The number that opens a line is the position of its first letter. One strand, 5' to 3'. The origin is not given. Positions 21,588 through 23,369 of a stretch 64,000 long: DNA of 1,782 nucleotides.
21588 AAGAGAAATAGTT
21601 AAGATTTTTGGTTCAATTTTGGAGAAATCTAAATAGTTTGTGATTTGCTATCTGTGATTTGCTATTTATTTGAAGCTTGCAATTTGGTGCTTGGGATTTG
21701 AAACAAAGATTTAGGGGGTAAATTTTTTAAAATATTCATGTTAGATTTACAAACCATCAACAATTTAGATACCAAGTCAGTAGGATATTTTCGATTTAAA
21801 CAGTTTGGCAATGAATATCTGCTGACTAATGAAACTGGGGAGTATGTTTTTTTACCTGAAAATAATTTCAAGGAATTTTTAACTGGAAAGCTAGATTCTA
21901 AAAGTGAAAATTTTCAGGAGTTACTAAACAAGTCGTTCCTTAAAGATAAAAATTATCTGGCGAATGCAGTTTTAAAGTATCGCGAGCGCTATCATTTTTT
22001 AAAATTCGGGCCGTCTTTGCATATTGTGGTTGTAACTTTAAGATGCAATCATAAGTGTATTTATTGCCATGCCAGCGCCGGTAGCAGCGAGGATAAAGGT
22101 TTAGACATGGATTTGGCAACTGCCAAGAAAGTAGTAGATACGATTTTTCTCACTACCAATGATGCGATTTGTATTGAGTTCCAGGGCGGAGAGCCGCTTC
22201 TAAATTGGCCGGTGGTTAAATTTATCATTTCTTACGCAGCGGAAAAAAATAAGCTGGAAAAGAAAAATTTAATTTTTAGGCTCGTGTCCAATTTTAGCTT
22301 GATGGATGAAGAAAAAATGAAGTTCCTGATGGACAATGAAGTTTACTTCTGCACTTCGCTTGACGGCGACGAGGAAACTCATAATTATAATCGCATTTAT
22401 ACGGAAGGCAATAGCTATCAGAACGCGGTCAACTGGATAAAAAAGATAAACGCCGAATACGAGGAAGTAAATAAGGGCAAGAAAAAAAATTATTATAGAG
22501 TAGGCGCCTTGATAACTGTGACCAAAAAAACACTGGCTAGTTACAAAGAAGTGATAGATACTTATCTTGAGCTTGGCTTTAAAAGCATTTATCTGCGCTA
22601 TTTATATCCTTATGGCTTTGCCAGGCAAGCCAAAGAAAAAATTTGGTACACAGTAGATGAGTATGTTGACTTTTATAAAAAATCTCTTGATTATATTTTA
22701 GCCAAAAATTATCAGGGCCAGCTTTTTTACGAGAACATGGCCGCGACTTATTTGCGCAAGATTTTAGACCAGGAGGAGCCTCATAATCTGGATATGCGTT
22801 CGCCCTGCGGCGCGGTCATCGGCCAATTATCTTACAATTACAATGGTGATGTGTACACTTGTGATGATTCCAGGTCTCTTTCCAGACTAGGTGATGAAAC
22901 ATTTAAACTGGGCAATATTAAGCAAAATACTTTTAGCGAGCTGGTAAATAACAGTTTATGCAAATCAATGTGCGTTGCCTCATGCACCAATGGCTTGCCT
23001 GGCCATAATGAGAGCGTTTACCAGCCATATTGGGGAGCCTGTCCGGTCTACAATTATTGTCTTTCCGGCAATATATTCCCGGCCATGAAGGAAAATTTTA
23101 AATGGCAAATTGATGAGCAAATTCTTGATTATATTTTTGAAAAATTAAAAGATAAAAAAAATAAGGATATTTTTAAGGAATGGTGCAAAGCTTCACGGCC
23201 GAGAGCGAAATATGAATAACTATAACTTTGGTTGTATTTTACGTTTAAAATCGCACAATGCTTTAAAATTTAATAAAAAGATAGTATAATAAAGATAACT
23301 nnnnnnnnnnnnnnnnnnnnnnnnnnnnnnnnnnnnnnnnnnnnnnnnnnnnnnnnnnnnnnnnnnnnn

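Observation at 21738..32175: Ten-gene radical-SAM locus: SPASM maturase, His-Xaa-Ser repeat Cys-rich protein, six tandem twitch-radical-SAM paralogs and an A24 peptidase fusion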

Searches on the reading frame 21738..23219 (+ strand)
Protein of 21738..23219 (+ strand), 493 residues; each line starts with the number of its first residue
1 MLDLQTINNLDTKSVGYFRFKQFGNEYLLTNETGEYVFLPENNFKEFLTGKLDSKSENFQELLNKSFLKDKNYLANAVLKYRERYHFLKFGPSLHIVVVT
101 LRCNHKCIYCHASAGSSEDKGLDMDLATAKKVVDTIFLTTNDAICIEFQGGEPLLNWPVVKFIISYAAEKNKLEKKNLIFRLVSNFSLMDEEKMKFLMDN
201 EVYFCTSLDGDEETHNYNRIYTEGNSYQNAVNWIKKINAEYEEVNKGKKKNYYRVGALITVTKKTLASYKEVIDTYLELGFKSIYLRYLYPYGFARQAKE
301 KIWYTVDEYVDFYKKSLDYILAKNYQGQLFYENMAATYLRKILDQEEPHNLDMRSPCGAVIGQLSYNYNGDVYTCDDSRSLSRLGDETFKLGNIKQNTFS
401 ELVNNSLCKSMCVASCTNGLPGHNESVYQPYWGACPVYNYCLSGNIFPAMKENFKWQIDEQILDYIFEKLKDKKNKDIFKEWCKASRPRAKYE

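Call 3: search_protein_families(library=ncbifam, proteins=[window:21738-23219:+], max_evalue=0.01)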
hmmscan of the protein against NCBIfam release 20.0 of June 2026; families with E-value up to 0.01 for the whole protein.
window:21738-23219:+ (493 aa): 59 families (the best 25 are shown)
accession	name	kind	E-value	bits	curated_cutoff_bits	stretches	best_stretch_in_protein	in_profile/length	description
TIGR03978.1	rSAM_paired_1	equivalog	4.6e-150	500.4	370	1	17-482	3-465/466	His-Xaa-Ser system radical SAM maturase HxsB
NF047865.1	rSAM_PapB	equivalog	2.3e-35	122.4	340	1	97-444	7-315/330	PapB family radical SAM/SPASM ranthipeptide maturase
TIGR04064.1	rSAM_nif11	equivalog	1.4e-33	116.3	518.7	1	70-400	55-372/459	nif11-like peptide radical SAM maturase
TIGR04068.1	rSAM_ocin_clost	equivalog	2.4e-29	102.6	500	1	26-396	11-387/462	Cys-rich peptide radical SAM maturase CcpM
NF040492.1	not_ScfB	exception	4.9e-29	101.5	855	1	56-411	62-395/450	ScfB-related radical SAM/SPASM orphan maturase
TIGR03974.1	rSAM_six_Cys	equivalog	8.9e-29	100.6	425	1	50-410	57-395/451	thioether cross-link-forming SCIFF peptide maturase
TIGR03906.1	quino_hemo_SAM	equivalog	1.1e-22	80.4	453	1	97-441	98-433/467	quinohemoprotein amine dehydrogenase maturation protein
TIGR03942.1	sulfatase_rSAM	equivalog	1.2e-20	73.9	349.45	1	98-414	6-302/363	anaerobic sulfatase maturase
NF035951.1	rSAM_RumMC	equivalog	2e-19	69.7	720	1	96-246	115-268/510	RumMC family radical SAM sactipeptide maturase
TIGR04115.1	rSAM_Cxxx_rpt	equivalog_domain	7e-19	68.5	350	1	98-397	7-291/359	radical SAM peptide maturase, CXXX-repeat target family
TIGR04148.1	GG_samocin_CFB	equivalog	2.4e-18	66.5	300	1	98-243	22-176/411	radical SAM peptide maturase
NF041298.1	rSAM_mat_DynA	equivalog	1e-17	64.2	450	1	96-409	4-297/356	dynobactin maturation radical SAM/SPASM protein DynA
TIGR04133.1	rSAM_w_lipo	hypoth_equivalog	1e-17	64.1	425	1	99-405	30-302/350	TIGR04133 family radical SAM/SPASM protein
NF038107.1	rSAM_NF038107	equivalog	2.9e-16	59.3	600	1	33-246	24-242/444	Cys-every-fifth radical SAM/SPASM peptide maturase CefB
NF038170.1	lachnocin_rSAM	equivalog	2.1e-15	56.5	550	1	96-238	79-224/440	lachnocin radical SAM maturase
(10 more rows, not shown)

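Call 4: search_protein_families(library=pfam, proteins=[window:21738-23219:+], max_evalue=0.01)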
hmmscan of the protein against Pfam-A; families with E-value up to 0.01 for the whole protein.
window:21738-23219:+ (493 aa): 3 families
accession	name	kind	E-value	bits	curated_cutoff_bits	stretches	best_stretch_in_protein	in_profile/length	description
PF04055.27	Radical_SAM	-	2.4e-14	54.3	29.5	1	97-239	1-138/166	Radical SAM superfamily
PF13353.11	Fer4_12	-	9.5e-10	39.4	22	1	93-207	5-116/137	4Fe-4S single cluster domain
PF13186.11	SPASM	-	1e-05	26.1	21.5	1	357-410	1-50/67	Iron-sulfur cluster-binding domain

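Call 14: find_related_loci(query=window:21738-23219:+, collection=genome_contigs, flank=10000)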
Query window:21738-23219:+ (493 aa) in genome_contigs; peptide patterns used: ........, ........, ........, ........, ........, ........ (x = any residue, [..] = any of these).
79 stretches matched a pattern; 18 encode a relative of the query (tblastn E <= 1e-3); 17 distinct loci.
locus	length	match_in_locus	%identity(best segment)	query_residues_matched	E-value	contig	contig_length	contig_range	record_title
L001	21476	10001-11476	73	1-491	0e+0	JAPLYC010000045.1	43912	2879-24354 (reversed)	MAG: Candidatus Parcubacteria bacterium isolate LacPavin_0920_SED3_MAG_40_21 LacPavin_0920_SED3_scaffold_992293, whole g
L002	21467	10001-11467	70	1-488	0e+0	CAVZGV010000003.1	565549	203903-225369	MAG: Candidatus Falkowbacteria bacterium isolate MFD04716.bin.1.162 genome assembly, contig: contig_23783, whole genome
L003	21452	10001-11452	71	1-482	0e+0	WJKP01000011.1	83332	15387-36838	MAG: Candidatus Buchananbacteria bacterium isolate Bin_492 k141_611569, whole genome shotgun sequence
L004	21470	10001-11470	67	1-489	0e+0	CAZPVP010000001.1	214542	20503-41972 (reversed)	MAG TPA_asm: uncultured Gammaproteobacteria bacterium isolate SRP141376_co1_289 genome assembly, contig: NODE_80_length_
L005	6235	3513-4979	65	1-488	0e+0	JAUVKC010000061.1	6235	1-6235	MAG: Candidatus Buchananbacteria bacterium isolate CSMAG_470 CSMAG_470_k127_36759_length_6235_cov_17.9977, whole genome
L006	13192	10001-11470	67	1-488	0e+0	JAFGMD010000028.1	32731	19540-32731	MAG: Candidatus Falkowbacteria bacterium isolate Zod_Metabat.442 k87_7160002, whole genome shotgun sequence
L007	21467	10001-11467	65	1-488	0e+0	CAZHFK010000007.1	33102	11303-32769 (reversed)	MAG TPA_asm: uncultured Gammaproteobacteria bacterium isolate SRP141376_co1_395 genome assembly, contig: NODE_3093_lengt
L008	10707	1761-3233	85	1-491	0e+0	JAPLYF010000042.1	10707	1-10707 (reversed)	MAG: Candidatus Parcubacteria bacterium isolate LacPavin_0920_SED4_MAG_37_11 LacPavin_0920_SED4_scaffold_1083888, whole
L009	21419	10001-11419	50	2-486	6e-156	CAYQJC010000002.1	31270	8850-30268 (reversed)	MAG TPA_asm: uncultured Candidatus Saccharibacteria bacterium isolate binchicken_co6_497 genome assembly, contig: NODE_1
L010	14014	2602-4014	49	15-482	2e-151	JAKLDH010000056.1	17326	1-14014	MAG: Cyanobacteriota bacterium isolate RA.bin105 RA.bin105_56, whole genome shotgun sequence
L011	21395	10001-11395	38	18-482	6e-117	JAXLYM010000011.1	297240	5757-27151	MAG: Polyangiaceae bacterium isolate STL-MYX13 C2.77.fa-11, whole genome shotgun sequence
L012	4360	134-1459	37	28-487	7e-95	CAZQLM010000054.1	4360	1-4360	MAG TPA_asm: uncultured archaeon isolate binchicken_co409_132 genome assembly, contig: NODE_4287_length_4360_cov_8.68223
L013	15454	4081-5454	38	11-482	1e-93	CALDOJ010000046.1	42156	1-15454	MAG TPA_asm: Candidatus Woesearchaeota archaeon isolate ERR2206790_bin.73_CONCOCT_v1.1_MAG genome assembly, contig: ERZ8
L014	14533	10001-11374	35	11-482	3e-89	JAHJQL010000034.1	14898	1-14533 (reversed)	MAG: Nanoarchaeota archaeon isolate OS_PC_MetaG.mb.107 OS_PC_MetaG.mb.107_k141_173347, whole genome shotgun sequence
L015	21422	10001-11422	34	3-482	7e-89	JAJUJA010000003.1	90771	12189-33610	MAG: Elusimicrobiota bacterium isolate bin104 k141_871669_length_90771_cov_10.0000, whole genome shotgun sequence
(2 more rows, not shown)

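Call 25: search_dna_similar(query=window:21738-23219:+, collection=plasmids, mode=protein, max_rows=10, rows=spread)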
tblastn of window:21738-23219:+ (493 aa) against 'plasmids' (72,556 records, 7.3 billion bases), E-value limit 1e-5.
Records with a match: 543; places in all: 558; records where one place covers at least 80% of the query: 373.
Best place of each record, by identity: <60% 543.
By first word of the organism name: Klebsiella 319; Bacillus 44; Rhizobium 35; Agrobacterium 26; Leisingera 14; Clostridium 12; Paracoccus 10; Sinorhizobium 8; Mesorhizobium 5; Novosphingobium 4; and 43 more.
By predicted mobility (MOB-suite, as given by PLSDB): conjugative 357; non-mobilizable 166; mobilizable 20.
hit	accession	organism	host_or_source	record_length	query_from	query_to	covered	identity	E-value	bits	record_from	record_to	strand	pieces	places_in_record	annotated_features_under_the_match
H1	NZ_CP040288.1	Nostoc sp. C057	Phaeoceros,pure culture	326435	18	445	87%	38.2%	3e-83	288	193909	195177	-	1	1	hxsB: His-Xaa-Ser system radical SAM maturase HxsB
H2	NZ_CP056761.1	Klebsiella grimontii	culture,Freshwater sample from ...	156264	18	444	87%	28.7%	3e-49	189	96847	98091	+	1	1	hxsB: His-Xaa-Ser system radical SAM maturase HxsB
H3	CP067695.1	Klebsiella pneumoniae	Homo sapiens,urine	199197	18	444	87%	28.7%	3e-49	189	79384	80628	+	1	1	hxsB: His-Xaa-Ser system radical SAM maturase HxsB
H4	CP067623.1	Klebsiella pneumoniae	Homo sapiens,respiratory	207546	18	444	87%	28.7%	3e-49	189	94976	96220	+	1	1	hxsB: His-Xaa-Ser system radical SAM maturase HxsB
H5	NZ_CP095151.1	Klebsiella pneumoniae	Homo sapiens,Cell culture,Chronic wound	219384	18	444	87%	28.7%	3e-49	189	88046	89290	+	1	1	hxsB: His-Xaa-Ser system radical SAM maturase HxsB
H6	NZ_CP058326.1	Klebsiella pneumoniae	Homo sapiens,urine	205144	18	444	87%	28.7%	3e-49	189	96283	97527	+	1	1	hxsB: His-Xaa-Ser system radical SAM maturase HxsB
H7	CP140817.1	Rhizobium ruizarguesonis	Trifolium pratense,whole organism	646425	18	437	85%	25.8%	3e-32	138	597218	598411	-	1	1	hxsB: His-Xaa-Ser system radical SAM maturase HxsB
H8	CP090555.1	Neorhizobium galegae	Galega,Cell culture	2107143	96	437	69%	26.2%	4e-23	111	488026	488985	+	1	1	none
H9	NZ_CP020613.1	Paracoccus contaminans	isolate,water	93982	103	441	69%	22.3%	4e-15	86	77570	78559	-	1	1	peaB: quinohemoprotein amine dehydrogenase maturation protein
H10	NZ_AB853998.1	Clostridium argentinense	-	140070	99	226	26%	28.0%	3e-6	57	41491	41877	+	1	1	radical SAM/SPASM domain-containing protein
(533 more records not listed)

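Call 26: get_annotated_region(hit=H1, flank=8000)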
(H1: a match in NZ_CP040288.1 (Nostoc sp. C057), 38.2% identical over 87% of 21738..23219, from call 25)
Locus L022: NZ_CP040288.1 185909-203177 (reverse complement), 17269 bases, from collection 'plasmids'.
description: Nostoc sp. C057 plasmid p057_G
organism: Nostoc sp. C057 (NCBI taxid 2576903)
taxonomy: Bacteria; Cyanobacteriota; Cyanophyceae; Nostocales; Nostocaceae; Nostoc; Nostoc sp. C057
host: -; source: Phaeoceros,pure culture; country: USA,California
typing (MOB-suite, as given by PLSDB): non-mobilizable
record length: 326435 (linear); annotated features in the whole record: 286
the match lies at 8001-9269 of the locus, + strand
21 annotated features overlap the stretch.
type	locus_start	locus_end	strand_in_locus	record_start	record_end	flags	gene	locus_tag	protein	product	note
CDS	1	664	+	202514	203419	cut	-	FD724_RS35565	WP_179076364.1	hypothetical protein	-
CDS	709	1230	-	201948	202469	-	-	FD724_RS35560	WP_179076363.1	GNAT family N-acetyltransferase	-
CDS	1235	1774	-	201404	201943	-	-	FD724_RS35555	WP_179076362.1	adenylate kinase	-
CDS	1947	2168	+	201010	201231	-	-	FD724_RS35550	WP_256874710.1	hypothetical protein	-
CDS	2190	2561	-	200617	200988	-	-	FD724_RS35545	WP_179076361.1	hypothetical protein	-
CDS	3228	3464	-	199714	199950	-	-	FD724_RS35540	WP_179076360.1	hypothetical protein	-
CDS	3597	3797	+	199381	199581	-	-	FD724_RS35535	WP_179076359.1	hypothetical protein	-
CDS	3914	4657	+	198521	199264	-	arr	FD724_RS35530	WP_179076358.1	NAD(+)--rifampin ADP-ribosyltransferase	-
CDS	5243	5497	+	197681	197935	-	-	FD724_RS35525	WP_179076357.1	hypothetical protein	-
CDS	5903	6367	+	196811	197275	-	ybaK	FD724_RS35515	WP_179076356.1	Cys-tRNA(Pro) deacylase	GO:0043039 - tRNA aminoacylation [Evidence IEA]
CDS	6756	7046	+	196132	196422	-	hxsA2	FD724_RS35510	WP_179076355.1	His-Xaa-Ser repeat protein HxsA2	-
CDS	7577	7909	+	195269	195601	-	hxsD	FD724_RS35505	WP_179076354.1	His-Xaa-Ser system protein HxsD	-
CDS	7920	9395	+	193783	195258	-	hxsB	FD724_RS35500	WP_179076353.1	His-Xaa-Ser system radical SAM maturase HxsB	-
CDS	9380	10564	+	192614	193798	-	hxsC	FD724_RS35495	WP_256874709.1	His-Xaa-Ser system radical SAM maturase HxsC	-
CDS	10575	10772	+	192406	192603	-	-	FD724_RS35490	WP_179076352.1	hypothetical protein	-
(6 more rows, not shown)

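Call 27: get_annotated_region(hit=H2, flank=4000)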
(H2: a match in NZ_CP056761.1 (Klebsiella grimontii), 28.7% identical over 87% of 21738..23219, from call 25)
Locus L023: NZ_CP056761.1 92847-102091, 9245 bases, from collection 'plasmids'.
description: Klebsiella grimontii strain RHBSTW-00186 plasmid pRHBSTW-00186_2, complete sequence
organism: Klebsiella grimontii (NCBI taxid 2058152)
taxonomy: Bacteria; Pseudomonadota; Gammaproteobacteria; Enterobacterales; Enterobacteriaceae; Klebsiella; Klebsiella grimontii
host: -; source: culture,Freshwater sample from downstream of wastewater treatment plant; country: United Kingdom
typing (MOB-suite, as given by PLSDB): non-mobilizable; replicon IncFIB,IncFII,rep_cluster_2183
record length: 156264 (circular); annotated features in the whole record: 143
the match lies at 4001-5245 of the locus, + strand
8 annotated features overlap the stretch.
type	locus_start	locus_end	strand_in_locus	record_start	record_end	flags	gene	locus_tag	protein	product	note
CDS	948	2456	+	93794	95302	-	ltrA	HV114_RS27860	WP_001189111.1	group II intron reverse transcriptase/maturase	GO:0000373 - Group II intron splicing [Evidence IEA]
CDS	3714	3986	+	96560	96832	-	hxsD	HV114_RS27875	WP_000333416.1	His-Xaa-Ser system protein HxsD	-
CDS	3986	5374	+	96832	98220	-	hxsB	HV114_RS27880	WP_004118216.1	His-Xaa-Ser system radical SAM maturase HxsB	-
CDS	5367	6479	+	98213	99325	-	hxsC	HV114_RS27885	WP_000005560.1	His-Xaa-Ser system radical SAM maturase HxsC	-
CDS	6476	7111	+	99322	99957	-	hxsA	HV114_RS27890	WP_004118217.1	His-Xaa-Ser repeat protein HxsA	-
CDS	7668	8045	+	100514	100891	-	-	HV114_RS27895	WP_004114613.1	transposase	GO:0006313 - DNA transposition [Evidence IEA]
CDS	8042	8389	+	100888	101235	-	tnpB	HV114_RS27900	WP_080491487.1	IS66 family insertion sequence element accessory protein TnpB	-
CDS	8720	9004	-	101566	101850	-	-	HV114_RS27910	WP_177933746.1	EAL domain-containing protein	-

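Call 50: search_protein_families(library=padloc, proteins=[window:21738-23219:+], max_evalue=0.01)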
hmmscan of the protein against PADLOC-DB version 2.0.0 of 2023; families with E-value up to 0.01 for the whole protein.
window:21738-23219:+ (493 aa): 2 families
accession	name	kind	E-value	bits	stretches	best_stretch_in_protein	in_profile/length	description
PDLC02903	pVip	-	2.4e-09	35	1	99-218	6-110/257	Viperins not associated with kinases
PDLC02904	pVip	-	2.6e-07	28.4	1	99-237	9-136/262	Viperins associated with kinases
